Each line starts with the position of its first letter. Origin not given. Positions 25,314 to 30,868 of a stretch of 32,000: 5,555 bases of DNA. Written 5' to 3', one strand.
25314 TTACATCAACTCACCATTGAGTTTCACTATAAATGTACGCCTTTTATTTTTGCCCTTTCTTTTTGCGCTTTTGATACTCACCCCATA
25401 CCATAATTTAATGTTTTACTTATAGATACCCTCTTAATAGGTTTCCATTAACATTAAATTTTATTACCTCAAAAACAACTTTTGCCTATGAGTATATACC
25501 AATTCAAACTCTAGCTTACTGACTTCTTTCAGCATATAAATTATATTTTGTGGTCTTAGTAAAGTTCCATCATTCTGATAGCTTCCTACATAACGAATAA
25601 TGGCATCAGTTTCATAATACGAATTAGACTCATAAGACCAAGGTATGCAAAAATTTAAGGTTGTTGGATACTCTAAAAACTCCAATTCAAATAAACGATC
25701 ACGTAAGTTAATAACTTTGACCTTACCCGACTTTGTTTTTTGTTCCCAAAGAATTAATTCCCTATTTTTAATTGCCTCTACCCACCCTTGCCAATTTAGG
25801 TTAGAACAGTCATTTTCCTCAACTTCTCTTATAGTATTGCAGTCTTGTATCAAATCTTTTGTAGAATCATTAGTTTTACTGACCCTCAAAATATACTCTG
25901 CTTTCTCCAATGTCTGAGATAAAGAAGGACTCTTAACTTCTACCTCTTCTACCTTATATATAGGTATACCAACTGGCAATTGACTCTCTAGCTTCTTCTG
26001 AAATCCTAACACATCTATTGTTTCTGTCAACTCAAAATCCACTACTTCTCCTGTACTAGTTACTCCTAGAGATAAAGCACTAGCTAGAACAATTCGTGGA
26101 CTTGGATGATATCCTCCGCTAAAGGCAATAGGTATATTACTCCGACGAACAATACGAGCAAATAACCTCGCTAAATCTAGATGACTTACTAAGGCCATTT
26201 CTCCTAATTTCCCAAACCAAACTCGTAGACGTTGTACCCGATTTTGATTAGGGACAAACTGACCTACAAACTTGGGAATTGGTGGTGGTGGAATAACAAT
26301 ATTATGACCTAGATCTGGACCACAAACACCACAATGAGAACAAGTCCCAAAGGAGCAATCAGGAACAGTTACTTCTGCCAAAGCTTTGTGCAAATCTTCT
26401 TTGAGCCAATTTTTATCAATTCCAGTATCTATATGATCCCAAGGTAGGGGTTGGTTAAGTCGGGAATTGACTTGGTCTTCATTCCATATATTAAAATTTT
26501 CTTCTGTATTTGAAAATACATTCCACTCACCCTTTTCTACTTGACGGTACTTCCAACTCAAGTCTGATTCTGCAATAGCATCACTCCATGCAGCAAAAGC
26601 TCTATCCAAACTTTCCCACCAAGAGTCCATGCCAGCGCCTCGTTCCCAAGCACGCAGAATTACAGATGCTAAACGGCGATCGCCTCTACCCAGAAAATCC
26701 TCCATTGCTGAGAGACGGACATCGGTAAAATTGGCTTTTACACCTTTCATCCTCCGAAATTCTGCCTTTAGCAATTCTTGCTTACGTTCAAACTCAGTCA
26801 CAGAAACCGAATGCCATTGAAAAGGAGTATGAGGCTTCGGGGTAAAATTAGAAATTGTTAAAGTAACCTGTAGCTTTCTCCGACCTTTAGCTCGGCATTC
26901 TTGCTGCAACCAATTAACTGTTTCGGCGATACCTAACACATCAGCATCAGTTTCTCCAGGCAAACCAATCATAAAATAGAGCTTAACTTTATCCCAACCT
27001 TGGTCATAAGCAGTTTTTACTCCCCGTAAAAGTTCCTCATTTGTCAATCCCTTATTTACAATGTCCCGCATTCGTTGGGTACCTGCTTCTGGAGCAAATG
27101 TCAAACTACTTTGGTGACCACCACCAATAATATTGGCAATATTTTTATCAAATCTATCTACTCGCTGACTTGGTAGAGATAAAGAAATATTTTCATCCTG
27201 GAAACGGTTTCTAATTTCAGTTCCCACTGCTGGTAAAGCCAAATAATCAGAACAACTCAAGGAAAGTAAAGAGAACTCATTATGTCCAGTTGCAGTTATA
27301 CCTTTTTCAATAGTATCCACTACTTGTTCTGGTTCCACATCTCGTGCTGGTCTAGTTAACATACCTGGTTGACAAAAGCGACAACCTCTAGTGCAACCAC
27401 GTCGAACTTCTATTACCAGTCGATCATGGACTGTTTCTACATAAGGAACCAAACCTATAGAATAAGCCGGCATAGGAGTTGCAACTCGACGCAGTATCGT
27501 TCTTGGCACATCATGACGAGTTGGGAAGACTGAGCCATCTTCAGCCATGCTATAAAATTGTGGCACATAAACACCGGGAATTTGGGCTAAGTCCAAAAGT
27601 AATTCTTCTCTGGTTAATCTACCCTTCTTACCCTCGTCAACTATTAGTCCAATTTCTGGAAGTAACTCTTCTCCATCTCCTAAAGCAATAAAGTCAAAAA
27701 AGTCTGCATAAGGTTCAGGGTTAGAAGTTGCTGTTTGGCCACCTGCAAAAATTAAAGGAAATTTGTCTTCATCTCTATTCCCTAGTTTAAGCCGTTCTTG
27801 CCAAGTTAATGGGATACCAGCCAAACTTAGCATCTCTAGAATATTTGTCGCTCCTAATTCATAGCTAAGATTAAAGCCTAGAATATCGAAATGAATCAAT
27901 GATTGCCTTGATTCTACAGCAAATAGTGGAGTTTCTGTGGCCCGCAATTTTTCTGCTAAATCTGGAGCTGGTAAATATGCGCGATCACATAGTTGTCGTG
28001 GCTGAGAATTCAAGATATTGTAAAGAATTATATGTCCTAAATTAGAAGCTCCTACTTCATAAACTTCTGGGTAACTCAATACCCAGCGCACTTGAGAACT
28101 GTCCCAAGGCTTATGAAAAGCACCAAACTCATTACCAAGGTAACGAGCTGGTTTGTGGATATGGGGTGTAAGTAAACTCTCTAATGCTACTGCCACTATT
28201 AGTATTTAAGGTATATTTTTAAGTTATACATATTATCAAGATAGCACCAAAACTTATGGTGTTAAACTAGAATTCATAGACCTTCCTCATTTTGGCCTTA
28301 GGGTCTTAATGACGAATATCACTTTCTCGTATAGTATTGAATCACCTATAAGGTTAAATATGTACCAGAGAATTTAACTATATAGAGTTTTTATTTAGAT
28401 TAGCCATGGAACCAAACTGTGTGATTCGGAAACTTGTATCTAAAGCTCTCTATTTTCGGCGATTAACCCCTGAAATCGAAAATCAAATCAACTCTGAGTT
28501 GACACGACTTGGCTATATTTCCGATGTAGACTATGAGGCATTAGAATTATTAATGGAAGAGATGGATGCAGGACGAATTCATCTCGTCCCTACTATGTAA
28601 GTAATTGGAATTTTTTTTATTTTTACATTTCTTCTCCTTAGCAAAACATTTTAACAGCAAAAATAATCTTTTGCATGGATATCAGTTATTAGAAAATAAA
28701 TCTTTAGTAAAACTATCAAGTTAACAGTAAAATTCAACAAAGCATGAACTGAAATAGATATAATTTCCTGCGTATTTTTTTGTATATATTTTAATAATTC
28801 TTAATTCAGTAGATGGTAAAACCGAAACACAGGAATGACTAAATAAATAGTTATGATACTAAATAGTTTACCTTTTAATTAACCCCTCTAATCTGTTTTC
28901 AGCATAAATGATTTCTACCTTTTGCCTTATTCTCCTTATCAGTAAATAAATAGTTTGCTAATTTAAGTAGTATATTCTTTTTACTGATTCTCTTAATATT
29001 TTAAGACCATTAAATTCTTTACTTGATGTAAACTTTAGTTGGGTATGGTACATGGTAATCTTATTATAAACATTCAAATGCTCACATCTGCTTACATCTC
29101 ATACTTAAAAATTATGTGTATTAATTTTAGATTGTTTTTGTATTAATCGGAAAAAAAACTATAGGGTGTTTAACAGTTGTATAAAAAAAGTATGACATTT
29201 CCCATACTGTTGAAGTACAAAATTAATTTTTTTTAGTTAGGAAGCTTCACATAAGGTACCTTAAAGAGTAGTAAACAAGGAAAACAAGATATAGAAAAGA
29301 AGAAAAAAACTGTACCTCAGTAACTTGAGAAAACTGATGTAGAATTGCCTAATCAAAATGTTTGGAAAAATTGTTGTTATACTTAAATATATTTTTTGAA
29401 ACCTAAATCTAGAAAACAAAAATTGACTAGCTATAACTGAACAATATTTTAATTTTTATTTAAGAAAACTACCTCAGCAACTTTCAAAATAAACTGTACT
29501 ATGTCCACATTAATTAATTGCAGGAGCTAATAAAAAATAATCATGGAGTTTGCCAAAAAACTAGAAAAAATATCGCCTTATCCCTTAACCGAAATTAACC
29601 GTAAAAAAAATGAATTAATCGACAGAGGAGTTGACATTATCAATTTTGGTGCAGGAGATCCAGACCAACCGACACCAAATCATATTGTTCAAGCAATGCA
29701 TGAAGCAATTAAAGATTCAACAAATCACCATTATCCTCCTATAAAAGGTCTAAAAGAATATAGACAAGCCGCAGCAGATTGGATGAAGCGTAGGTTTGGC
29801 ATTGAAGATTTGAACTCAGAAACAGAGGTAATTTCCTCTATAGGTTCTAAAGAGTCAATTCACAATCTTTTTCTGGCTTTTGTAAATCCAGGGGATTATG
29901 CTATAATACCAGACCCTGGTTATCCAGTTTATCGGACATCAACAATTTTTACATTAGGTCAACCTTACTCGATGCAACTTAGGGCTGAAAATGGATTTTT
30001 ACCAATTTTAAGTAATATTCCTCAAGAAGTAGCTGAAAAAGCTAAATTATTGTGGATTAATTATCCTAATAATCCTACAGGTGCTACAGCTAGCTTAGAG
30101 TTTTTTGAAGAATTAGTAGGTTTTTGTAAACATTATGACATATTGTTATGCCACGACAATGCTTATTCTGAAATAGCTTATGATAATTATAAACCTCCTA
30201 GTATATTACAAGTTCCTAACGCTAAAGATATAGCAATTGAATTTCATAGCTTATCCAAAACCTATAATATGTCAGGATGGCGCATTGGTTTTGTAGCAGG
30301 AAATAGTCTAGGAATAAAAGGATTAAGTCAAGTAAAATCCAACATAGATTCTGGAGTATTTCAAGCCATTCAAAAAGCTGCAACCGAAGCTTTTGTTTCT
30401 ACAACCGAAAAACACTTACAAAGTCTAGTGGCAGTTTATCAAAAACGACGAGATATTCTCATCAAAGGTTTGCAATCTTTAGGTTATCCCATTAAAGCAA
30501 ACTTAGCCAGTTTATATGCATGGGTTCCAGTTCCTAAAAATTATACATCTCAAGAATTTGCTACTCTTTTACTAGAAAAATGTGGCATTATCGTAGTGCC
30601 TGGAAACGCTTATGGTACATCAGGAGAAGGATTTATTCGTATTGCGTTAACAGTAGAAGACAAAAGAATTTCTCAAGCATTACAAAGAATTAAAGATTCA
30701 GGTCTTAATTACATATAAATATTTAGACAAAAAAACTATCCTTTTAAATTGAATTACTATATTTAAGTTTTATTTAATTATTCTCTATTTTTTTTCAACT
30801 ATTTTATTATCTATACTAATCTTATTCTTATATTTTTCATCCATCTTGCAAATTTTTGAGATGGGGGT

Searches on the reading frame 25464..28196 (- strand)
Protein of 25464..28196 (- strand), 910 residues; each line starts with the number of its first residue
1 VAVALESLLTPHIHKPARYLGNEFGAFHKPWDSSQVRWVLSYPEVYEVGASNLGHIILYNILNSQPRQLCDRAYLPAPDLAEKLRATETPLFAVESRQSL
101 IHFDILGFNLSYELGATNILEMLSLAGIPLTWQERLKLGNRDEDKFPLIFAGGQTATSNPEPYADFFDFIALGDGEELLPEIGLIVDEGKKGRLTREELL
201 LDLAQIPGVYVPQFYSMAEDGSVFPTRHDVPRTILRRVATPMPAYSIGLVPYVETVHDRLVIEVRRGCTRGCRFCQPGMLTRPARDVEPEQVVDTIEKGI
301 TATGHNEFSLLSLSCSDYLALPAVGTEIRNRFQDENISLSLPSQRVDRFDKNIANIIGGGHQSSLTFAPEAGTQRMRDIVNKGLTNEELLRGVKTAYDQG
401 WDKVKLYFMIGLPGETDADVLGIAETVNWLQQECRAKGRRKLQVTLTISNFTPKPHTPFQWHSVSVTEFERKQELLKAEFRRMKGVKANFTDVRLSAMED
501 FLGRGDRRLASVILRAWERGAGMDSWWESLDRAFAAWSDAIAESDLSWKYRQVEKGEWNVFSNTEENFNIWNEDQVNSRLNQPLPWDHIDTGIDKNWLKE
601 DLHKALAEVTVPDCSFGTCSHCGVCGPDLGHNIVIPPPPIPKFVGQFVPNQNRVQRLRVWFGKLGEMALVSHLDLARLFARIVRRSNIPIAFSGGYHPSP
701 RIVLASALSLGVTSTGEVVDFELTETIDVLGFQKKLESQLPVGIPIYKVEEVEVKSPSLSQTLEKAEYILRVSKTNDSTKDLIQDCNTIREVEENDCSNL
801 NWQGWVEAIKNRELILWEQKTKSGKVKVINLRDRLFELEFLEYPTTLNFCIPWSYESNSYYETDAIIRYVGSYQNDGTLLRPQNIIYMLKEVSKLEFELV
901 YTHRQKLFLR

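Call 89: search_protein_families(library=pfam, proteins=[window:25464-28196:-], max_evalue=0.001)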
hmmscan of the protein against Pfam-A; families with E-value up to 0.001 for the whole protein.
window:25464-28196:- (910 aa): 3 families
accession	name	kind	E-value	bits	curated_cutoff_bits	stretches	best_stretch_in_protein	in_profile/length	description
PF10105.14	DUF2344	-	4.4e-52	177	23.8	1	656-843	1-158/176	Uncharacterized protein conserved in bacteria (DUF2344)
PF19864.5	Radical_SAM_N2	-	6.5e-50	168.9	29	1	54-212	1-151/151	Radical SAM proteins, N-terminal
PF04055.27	Radical_SAM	-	3.5e-20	73.3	29.5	1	263-425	2-164/166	Radical SAM superfamily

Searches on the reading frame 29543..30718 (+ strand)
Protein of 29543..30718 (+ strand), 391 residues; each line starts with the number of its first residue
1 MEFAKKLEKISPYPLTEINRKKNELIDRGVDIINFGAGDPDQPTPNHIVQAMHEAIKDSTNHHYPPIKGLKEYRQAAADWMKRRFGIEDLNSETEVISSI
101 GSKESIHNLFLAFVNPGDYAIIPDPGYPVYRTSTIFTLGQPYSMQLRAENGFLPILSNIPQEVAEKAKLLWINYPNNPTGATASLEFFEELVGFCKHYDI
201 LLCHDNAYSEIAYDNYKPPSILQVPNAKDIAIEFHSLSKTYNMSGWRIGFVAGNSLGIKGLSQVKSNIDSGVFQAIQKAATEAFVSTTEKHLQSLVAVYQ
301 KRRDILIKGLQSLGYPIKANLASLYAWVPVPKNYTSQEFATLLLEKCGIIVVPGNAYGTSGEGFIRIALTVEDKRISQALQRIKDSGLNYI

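Call 89: search_protein_families(library=pfam, proteins=[window:29543-30718:+], max_evalue=0.001)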
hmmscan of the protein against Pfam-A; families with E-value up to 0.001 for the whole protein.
window:29543-30718:+ (391 aa): 1 family
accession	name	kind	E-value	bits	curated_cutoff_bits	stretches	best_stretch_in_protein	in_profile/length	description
PF00155.27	Aminotran_1_2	-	5.2e-63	213.9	19.7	1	31-383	2-361/361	Aminotransferase class I and II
